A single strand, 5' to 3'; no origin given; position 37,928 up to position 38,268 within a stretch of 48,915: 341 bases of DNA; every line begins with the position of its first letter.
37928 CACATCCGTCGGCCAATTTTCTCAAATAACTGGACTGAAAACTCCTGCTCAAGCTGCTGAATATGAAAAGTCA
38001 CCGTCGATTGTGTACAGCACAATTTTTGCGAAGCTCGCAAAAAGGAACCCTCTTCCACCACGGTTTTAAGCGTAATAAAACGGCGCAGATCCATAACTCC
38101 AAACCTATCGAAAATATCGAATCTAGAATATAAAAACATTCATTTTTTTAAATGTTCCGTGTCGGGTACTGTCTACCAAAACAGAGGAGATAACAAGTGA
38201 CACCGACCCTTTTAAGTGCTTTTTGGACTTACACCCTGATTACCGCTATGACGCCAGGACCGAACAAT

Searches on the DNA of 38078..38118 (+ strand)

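Call 45: search_dna_similar(query=window:38078-38118:+, collection=ecoli_genomes, mode=near, max_rows=30, max_evalue=0.01)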
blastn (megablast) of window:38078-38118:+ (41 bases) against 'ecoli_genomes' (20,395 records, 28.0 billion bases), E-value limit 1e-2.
Records with a match: 49; places in all: 49; records where one place covers at least 80% of the query: 49.
Genomes with a match: 49 of 5426; with a place that covers at least 80% of the query: 49. Places per genome that has any: lowest 1, median 1, highest 1. On chromosomes: 49 places; on plasmids: 0.
Best place of each record, by identity: >=99% 21; 95-99% 28.
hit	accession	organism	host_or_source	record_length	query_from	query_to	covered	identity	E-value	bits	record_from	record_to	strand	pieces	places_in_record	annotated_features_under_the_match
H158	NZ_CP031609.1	Escherichia coli strain N3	Homo sapiens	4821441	1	41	100%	100.0%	3e-12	77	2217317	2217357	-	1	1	yfiE: LysR family transcriptional regulator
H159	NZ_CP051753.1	Escherichia coli strain SCU-102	Homo sapiens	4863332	1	41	100%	100.0%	3e-12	77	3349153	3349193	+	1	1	yfiE: LysR family transcriptional regulator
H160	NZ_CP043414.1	Escherichia coli strain EC42405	bovine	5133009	1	41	100%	100.0%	3e-12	77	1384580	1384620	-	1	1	yfiE: LysR family transcriptional regulator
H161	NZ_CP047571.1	Escherichia coli strain 2EC1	Homo sapiens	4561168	1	41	100%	100.0%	3e-12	77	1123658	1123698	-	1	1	yfiE: LysR family transcriptional regulator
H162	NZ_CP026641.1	Escherichia coli strain FORC_082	chicken meat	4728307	1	41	100%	100.0%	3e-12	77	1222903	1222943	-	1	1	yfiE: LysR family transcriptional regulator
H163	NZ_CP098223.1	Escherichia coli strain Z0117EC0005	Canis lupus familiaris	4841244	1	41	100%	100.0%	3e-12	77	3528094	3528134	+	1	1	yfiE: LysR family transcriptional regulator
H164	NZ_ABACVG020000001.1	Escherichia coli strain 2020CK-00188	Homo sapiens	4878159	1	41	100%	100.0%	3e-12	77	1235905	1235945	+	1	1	yfiE: LysR family transcriptional regulator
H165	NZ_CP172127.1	Escherichia coli strain GF43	chicken meat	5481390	1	41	100%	100.0%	3e-12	77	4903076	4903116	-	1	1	yfiE: LysR family transcriptional regulator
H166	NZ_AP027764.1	Escherichia coli strain 2017-02-2CC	Homo sapiens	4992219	1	41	100%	100.0%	3e-12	77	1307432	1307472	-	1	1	yfiE: LysR family transcriptional regulator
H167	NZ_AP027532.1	Escherichia coli strain LR-45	Homo sapiens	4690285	1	41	100%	100.0%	3e-12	77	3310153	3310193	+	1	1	yfiE: LysR family transcriptional regulator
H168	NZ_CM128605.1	Escherichia coli strain E200086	Homo sapiens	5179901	1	41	100%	100.0%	3e-12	77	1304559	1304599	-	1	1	yfiE: LysR family transcriptional regulator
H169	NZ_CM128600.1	Escherichia coli strain E400634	Homo sapiens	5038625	1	41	100%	100.0%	3e-12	77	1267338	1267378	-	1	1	yfiE: LysR family transcriptional regulator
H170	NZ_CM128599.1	Escherichia coli strain E500002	Homo sapiens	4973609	1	41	100%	100.0%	3e-12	77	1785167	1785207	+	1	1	yfiE: LysR family transcriptional regulator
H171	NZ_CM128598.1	Escherichia coli strain E600003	Homo sapiens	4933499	1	41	100%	100.0%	3e-12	77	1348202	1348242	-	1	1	yfiE: LysR family transcriptional regulator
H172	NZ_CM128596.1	Escherichia coli strain 100117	Homo sapiens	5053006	1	41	100%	100.0%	3e-12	77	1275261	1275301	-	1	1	yfiE: LysR family transcriptional regulator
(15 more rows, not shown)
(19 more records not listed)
